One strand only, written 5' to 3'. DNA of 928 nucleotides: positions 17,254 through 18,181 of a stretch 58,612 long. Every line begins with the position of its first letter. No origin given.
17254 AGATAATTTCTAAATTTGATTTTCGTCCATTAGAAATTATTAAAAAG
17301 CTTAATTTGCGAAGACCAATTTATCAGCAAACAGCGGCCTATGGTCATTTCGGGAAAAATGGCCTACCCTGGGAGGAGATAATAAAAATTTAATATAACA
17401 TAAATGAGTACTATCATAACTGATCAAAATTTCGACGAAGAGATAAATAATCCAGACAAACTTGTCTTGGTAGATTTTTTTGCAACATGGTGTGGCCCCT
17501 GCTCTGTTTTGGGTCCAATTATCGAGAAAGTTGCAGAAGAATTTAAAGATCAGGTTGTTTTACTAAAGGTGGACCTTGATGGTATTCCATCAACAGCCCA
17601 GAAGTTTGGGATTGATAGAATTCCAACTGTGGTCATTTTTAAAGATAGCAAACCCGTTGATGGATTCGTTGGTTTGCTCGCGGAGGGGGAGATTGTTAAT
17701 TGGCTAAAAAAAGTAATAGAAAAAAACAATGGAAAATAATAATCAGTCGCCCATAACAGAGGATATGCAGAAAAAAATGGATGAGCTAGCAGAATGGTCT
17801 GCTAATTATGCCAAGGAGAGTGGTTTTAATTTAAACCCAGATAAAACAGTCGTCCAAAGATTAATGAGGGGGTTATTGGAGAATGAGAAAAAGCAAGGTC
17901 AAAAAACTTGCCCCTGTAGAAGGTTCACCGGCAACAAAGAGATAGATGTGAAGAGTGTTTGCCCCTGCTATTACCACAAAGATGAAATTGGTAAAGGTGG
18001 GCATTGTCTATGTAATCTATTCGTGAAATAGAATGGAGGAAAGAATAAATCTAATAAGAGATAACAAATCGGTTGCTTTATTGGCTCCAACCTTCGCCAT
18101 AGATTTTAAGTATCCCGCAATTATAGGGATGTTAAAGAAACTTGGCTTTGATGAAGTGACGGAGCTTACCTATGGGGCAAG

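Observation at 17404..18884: Tightly coupled thioredoxin, FTR catalytic subunit and [FeFe]-hydrogenase-like protein: a possible new thioredoxin-reducing module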

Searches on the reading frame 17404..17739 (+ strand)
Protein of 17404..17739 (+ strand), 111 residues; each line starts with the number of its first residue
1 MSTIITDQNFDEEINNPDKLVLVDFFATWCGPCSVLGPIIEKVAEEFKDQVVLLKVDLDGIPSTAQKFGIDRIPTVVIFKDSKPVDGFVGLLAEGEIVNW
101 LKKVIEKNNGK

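Call 3: search_protein_families(library=pfam, proteins=[window:17404-17739:+], max_evalue=0.01)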
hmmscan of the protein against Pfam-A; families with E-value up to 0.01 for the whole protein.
window:17404-17739:+ (111 aa): 11 families
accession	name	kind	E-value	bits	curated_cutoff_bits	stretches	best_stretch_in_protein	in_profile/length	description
PF00085.26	Thioredoxin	-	4e-30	104.3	23.5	1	4-103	4-103/103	Thioredoxin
PF13905.12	Thioredoxin_8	-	1.4e-07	32.1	27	1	19-60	2-45/94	Thioredoxin-like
PF13098.12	Thioredoxin_2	-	1.6e-05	25.6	27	1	19-101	6-104/104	Thioredoxin-like domain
PF13728.12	TraF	-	5.7e-05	23.5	23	1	19-83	130-203/224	F plasmid transfer operon protein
PF04756.19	OST3_OST6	-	0.00021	21.3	27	1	30-82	46-105/294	OST3 / OST6 family, transporter family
PF13899.12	Thioredoxin_7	-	0.00024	21.6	27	1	18-79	17-81/83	Thioredoxin-like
PF14595.12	Thioredoxin_9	-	0.00028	21.2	25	1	13-81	35-106/129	Thioredoxin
PF08534.16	Redoxin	-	0.00061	20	26.6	1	17-50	27-61/148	Redoxin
PF02966.22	DIM1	-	0.002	18.3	27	1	6-80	7-82/133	Mitosis protein DIM1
PF00578.27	AhpC-TSA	-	0.0032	17.9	26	1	18-66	25-74/124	AhpC/TSA family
PF13848.12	Thioredoxin_6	-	0.004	17.5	27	1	5-85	82-165/184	Thioredoxin-like domain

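Call 4: search_protein_families(library=ncbifam, proteins=[window:17404-17739:+], max_evalue=0.01)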
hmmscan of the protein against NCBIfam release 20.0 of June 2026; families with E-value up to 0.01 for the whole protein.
window:17404-17739:+ (111 aa): 14 families
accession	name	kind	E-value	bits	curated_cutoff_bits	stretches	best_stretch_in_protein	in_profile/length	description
TIGR01068.1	thioredoxin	equivalog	4.2e-32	110.3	96.8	1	6-104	2-100/101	thioredoxin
NF006898.0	PRK09381.1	equivalog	6.7e-24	84.4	138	1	5-102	8-105/109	thioredoxin TrxA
NF008229.0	PRK10996.1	equivalog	6.1e-22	77.9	125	1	6-105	41-139/141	thioredoxin TrxC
TIGR01126.1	pdi_dom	equivalog_domain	1e-19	70.8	107.2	1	5-103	1-103/105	protein disulfide-isomerase domain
TIGR01130.1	ER_PDI_fam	subfamily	6.6e-19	68.8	344.25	1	5-104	6-107/476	protein disulfide-isomerase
NF047697.1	ThioredTrxAClost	equivalog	2.5e-15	56.5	140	1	5-90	4-89/105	thioredoxin TrxA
TIGR00411.1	redox_disulf_1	equivalog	7.3e-08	32.4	92.75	1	27-103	8-80/82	MJ0307 family thioredoxin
NF002854.0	PRK03147.1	subfamily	2.6e-07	30.7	170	1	18-68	62-113/176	thiol-disulfide oxidoreductase ResA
NF045694.1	seleno_TsoB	exception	7.1e-07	27.7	805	1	13-80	469-544/572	rhodanese/DsbD fusion-like selenoprotein TsoB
TIGR02187.2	PDO_seleno_TRX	equivalog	7.5e-05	22.2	185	1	14-102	12-103/209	protein disulfide oxidoreductase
TIGR00385.1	dsbE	subfamily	7.9e-05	22.3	123.15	1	8-46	53-91/173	DsbE family thiol:disulfide interchange protein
NF041202.1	StoA_CxxC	exception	0.00071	19.5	210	1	15-59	49-93/163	endospore biogenesis thiol-disulfide oxidoreductase StoA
NF047696.1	ThlDiSintTplARhiz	equivalog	0.0012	18.6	230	1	19-57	98-139/219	thiol:disulfide interchange protein TlpA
NF001419.0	PRK00293.1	subfamily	0.0049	15.5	330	1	14-81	473-546/574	protein-disulfide reductase DsbD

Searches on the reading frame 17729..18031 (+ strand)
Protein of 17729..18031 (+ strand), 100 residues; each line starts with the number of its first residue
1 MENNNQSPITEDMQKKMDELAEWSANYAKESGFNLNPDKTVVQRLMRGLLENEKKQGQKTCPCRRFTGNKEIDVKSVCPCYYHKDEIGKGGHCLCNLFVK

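Call 3: search_protein_families(library=pfam, proteins=[window:17729-18031:+], max_evalue=0.01)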
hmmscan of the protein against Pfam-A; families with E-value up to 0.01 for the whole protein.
window:17729-18031:+ (100 aa): 1 family
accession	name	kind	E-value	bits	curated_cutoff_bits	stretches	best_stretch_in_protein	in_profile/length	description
PF02943.20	FeThRed_B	-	1.2e-20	74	22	1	17-99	2-86/106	Ferredoxin thioredoxin reductase catalytic beta chain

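Call 4: search_protein_families(library=ncbifam, proteins=[window:17729-18031:+], max_evalue=0.01)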
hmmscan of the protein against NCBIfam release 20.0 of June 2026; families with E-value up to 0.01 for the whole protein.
window:17729-18031:+ (100 aa): 1 family
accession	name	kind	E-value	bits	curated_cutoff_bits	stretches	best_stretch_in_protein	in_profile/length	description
NF041072.1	FtrB_double_U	equivalog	3.3e-20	72.1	160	1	14-99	6-91/121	FtrB family double-selenoprotein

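Call 15: search_solved_structures(query=window:17729-18031:+, max_evalue=1, show_alignments=3)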
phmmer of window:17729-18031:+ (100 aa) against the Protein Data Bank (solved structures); distinct sequences matched with E-value up to 1: 9.
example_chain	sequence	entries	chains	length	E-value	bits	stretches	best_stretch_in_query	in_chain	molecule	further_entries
4tpu_A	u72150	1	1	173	1.7e-18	70.2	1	26-99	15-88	Rubredoxin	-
7pwe_A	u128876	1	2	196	5.1e-15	59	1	14-99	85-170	Ferredoxin-thioredoxin reductase subunit B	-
7bzk_A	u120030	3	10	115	4.1e-07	33.6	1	10-97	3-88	Ferredoxin-thioredoxin reductase catalytic chain, chloroplastic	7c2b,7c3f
1dj7_A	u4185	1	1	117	4.1e-05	27.2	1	15-97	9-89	FERREDOXIN THIOREDOXIN REDUCTASE: CATALYTIC CHAIN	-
2pvd_A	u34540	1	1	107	6e-05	26.7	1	23-97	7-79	Ferredoxin-thioredoxin reductase, catalytic chain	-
2puk_A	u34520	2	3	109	6.1e-05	26.6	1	20-97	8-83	Ferredoxin-thioredoxin reductase, catalytic chain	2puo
2pu9_A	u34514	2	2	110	6.8e-05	26.5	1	20-97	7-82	Ferredoxin-thioredoxin reductase, catalytic chain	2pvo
2pvg_A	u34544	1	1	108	8.5e-05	26.2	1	22-97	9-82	Ferredoxin-thioredoxin reductase, catalytic chain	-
9hcg_6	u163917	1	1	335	0.96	13.2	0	16-63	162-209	Large ribosomal subunit protein mL38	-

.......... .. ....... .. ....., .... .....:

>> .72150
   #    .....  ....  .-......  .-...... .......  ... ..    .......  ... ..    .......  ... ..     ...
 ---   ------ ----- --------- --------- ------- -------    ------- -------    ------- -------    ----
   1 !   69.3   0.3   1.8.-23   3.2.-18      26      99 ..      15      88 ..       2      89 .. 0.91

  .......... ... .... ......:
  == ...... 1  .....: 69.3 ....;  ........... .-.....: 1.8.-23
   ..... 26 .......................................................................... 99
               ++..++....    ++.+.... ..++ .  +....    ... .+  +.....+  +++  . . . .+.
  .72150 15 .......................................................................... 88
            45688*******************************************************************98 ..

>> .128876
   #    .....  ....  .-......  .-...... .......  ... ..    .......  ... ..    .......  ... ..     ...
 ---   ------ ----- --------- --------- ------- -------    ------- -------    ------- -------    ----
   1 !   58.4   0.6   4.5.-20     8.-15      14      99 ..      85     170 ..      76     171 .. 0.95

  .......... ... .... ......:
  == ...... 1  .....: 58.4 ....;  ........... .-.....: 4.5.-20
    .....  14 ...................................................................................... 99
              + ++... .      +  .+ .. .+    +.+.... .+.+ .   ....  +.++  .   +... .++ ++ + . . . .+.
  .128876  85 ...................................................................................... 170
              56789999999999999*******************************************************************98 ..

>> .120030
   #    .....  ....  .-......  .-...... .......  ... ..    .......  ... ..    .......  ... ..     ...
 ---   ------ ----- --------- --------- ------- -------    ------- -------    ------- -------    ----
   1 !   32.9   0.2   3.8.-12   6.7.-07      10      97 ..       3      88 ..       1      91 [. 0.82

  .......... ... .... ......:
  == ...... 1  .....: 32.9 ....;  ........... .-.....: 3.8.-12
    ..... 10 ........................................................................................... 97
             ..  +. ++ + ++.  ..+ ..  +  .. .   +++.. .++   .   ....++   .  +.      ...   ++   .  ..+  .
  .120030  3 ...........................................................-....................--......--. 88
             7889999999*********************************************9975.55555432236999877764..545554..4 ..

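Call 35: find_homologous_proteins(query=window:17729-18031:+, max_evalue=0.001)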
Query window:17729-18031:+ (100 aa): 95 proteins with E <= 0.001 among 95 candidates.
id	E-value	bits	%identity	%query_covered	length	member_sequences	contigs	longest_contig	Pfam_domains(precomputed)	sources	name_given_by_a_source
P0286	4.4e-57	209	87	100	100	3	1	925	PF02943.21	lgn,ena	-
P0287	2.0e-49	184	80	97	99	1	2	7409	PF02943.21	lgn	-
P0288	6.2e-48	179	79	100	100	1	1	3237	PF02943.21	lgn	-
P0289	2.2e-41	158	65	100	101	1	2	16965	PF02943.21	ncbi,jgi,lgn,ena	-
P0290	2.0e-40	155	67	93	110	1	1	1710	PF02943.21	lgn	-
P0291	7.0e-40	153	69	91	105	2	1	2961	PF02943.21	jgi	-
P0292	3.1e-39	151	75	84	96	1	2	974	PF02943.21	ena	-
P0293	2.7e-36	142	75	83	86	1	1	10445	PF02943.21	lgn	-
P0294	4.1e-34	135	64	90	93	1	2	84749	PF02943.21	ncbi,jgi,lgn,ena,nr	ncbi:ferredoxin:thioredoxin reductase [Patescibacteria group bacterium]|nr:ferredoxin:thioredoxin re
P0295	2.1e-31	126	58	91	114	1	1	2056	PF02943.21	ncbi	ncbi:MAG: ferredoxin-thioredoxin reductase catalytic domain-containing protein [Patescibacteria grou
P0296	7.0e-31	124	66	85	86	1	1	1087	PF02943.21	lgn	-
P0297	1.1e-30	124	62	87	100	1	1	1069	PF02943.21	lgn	-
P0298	1.2e-30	124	63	83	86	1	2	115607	PF02943.21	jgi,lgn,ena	-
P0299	1.6e-30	123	62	87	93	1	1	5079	PF02943.21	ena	-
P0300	1.8e-29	120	57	100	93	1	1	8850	PF02943.21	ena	-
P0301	5.7e-29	118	56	96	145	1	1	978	PF02943.21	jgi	jgi:ferredoxin-thioredoxin reductase catalytic subunit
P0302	1.3e-28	117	56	100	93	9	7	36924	PF02943.21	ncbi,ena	-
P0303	4.5e-28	115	57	88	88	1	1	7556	PF02943.21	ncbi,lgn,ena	-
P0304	5.1e-28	115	58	85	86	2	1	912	PF02943.21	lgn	-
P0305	7.9e-28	115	55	92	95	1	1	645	PF02943.21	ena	-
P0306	7.9e-28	115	60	81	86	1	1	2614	PF02943.21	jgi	jgi:ferredoxin-thioredoxin reductase catalytic subunit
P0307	1.5e-27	114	56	84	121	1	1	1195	PF02943.21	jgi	-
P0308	1.7e-27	114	59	83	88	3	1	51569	PF02943.21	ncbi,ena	ncbi:MAG: ferredoxin-thioredoxin reductase catalytic domain-containing protein [Patescibacteria grou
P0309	2.0e-27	113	56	95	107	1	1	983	PF02943.21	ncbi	-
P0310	2.3e-27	113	65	75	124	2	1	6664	PF02943.21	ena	-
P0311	4.7e-27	112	57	84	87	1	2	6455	PF02943.21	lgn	-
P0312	5.0e-27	112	54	85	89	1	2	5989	PF02943.21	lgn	-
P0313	7.7e-27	111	55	84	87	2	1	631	PF02943.21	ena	-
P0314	7.8e-27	111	56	88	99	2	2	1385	PF02943.21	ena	-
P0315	9.0e-27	111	52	100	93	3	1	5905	PF02943.21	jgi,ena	-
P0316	1.2e-26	111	60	84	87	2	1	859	PF02943.21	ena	-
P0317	1.9e-26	110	56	84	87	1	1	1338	PF02943.21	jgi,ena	-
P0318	2.2e-26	110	58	74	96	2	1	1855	PF02943.21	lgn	-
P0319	2.5e-26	110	57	84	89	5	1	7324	PF02943.21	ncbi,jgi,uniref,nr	ncbi:MAG: ferredoxin:thioredoxin reductase [Candidatus Nealsonbacteria bacterium CG09_land_8_20_14_0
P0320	2.5e-26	110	58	88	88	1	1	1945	PF02943.21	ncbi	-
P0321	2.7e-26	110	57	83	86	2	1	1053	PF02943.21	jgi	jgi:ferredoxin-thioredoxin reductase catalytic subunit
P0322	3.1e-26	110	57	88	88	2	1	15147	PF02943.21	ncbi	-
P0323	3.6e-26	109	58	83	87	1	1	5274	PF02943.21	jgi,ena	-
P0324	5.1e-26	109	58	83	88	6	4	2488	PF02943.21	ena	-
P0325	8.2e-26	108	54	87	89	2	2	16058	PF02943.21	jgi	-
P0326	8.2e-26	108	56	88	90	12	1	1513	PF02943.21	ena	-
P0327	8.3e-26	108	55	91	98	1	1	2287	PF02943.21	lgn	-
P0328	9.5e-26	108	55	85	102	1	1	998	PF02943.21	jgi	jgi:ferredoxin-thioredoxin reductase catalytic subunit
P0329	1.0e-25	108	51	88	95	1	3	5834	PF02943.21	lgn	-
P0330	1.1e-25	108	59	82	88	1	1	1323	PF02943.21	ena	-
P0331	1.2e-25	108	52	98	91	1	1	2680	PF02943.21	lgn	-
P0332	1.3e-25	107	56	82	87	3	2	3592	PF02943.21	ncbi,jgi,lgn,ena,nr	ncbi:MAG TPA: ferredoxin-thioredoxin reductase catalytic domain-containing protein [Candidatus Stask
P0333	1.5e-25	107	56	84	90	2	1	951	PF02943.21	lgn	-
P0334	1.8e-25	107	57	82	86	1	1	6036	PF02943.21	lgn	-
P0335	1.9e-25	107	56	82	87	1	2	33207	PF02943.21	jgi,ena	jgi:ferredoxin-thioredoxin reductase catalytic subunit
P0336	2.0e-25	107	54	85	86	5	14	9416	PF02943.21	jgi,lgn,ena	-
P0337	2.0e-25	107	57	83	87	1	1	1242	PF02943.21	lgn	-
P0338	2.1e-25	107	56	86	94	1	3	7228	PF02943.21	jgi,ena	-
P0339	2.5e-25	107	53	88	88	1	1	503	PF02943.21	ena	-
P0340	3.6e-25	106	52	85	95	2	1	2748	PF02943.21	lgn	-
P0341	4.1e-25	106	55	84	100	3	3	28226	PF02943.21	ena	-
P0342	7.3e-25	105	56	84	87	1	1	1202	PF02943.21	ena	-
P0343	9.0e-25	105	54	83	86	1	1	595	PF02943.21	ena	-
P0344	9.3e-25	105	48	99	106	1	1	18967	PF02943.21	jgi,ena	-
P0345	1.1e-24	105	55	82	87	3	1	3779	PF02943.21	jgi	-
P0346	1.6e-24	104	54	84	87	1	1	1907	PF02943.21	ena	-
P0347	1.7e-24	104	54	83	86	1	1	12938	PF02943.21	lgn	-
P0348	1.7e-24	104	52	84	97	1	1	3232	PF02943.21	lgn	-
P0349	1.8e-24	104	52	100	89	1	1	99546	PF02943.21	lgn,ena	-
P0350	1.8e-24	104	54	83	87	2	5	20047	PF02943.21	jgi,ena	-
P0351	2.2e-24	104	51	90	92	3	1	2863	PF02943.21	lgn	-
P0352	3.9e-24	103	55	84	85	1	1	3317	PF02943.21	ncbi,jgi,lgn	jgi:ferredoxin-thioredoxin reductase catalytic subunit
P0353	5.6e-24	102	56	88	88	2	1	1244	PF02943.21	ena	-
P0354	6.4e-24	102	53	86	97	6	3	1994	PF02943.21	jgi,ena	-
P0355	7.9e-24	102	56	84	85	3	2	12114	PF02943.21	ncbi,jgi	jgi:ferredoxin-thioredoxin reductase catalytic subunit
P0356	1.4e-23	101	54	85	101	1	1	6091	PF02943.21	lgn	-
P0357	1.4e-23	101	53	88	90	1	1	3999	PF02943.21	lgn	-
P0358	2.3e-23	100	52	88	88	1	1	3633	PF02943.21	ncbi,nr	ncbi:MAG: ferredoxin-thioredoxin reductase catalytic domain-containing protein [bacterium]|nr:ferred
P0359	2.9e-23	100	52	85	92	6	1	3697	PF02943.21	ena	-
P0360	3.3e-23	100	51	91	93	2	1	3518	PF02943.21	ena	-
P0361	5.2e-23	99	51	90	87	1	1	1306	PF02943.21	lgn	-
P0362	7.5e-23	99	52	85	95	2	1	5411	PF02943.21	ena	-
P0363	9.2e-23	98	51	85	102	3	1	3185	PF02943.21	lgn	-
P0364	9.5e-23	98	50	92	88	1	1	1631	PF02943.21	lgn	-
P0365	1.1e-22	98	52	87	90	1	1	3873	PF02943.21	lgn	-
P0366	1.3e-22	98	47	99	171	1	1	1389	PF00085.27,PF02943.21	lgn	-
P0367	1.9e-22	97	58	74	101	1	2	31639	PF02943.21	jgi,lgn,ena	-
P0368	6.6e-22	96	51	84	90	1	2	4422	PF02943.21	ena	-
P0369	8.3e-22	95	50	88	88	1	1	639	PF02943.21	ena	-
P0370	8.6e-22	95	52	84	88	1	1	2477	PF02943.21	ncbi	-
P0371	1.5e-21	94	55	75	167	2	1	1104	PF04756.20,PF00085.27,PF02943.21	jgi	-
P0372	1.5e-21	94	54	84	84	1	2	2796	PF02943.21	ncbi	-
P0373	3.0e-21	94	50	88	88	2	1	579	PF02943.21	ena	-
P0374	3.3e-21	93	49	87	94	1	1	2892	PF02943.21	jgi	jgi:ferredoxin-thioredoxin reductase catalytic subunit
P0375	4.1e-21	93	57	75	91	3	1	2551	PF02943.21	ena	-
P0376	1.3e-20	92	55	74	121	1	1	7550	PF02943.21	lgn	-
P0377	2.2e-20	91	59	68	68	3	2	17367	PF02943.21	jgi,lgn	-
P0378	4.1e-20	90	57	68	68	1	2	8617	PF02943.21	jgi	-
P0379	3.1e-19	87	57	72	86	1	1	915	PF02943.21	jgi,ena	-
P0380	7.3e-14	70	43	87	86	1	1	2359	PF02943.21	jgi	jgi:ferredoxin-thioredoxin reductase catalytic chain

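Call 37: find_related_loci(query=A3, collection=metagenome_contigs, flank=6000)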
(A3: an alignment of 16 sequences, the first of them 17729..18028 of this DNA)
Query A3 (100 aa) in metagenome_contigs; peptide patterns used: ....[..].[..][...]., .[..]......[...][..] (x = any residue, [..] = any of these).
599 stretches matched a pattern (row limit reached: there are more); 535 encode a relative of the query (tblastn E <= 1e-3); the best 80 are kept; 80 distinct loci.
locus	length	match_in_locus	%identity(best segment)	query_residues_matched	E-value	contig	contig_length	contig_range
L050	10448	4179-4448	64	11-100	2e-38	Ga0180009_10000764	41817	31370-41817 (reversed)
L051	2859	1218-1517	59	1-100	3e-37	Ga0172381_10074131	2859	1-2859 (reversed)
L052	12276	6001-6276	60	9-100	1e-35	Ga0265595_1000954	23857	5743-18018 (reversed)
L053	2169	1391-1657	63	12-100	7e-36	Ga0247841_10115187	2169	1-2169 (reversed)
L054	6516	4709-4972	61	13-100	5e-35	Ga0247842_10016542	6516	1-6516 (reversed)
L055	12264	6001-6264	61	13-100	5e-35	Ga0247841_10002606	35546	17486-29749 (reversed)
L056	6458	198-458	61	14-100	6e-35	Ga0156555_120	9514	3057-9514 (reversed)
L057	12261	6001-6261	61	14-100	7e-35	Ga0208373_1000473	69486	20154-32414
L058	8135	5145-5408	59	13-100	1e-34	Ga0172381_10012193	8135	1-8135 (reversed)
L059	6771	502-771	56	7-100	1e-34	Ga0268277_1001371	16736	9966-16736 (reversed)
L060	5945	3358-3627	56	7-100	1e-34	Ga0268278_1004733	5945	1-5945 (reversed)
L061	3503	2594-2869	58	9-100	1e-34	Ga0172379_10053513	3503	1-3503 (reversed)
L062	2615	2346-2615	58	1-97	1e-34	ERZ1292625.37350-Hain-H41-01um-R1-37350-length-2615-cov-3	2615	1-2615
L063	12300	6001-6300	53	1-100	4e-34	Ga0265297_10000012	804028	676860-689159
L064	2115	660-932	56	3-100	3e-34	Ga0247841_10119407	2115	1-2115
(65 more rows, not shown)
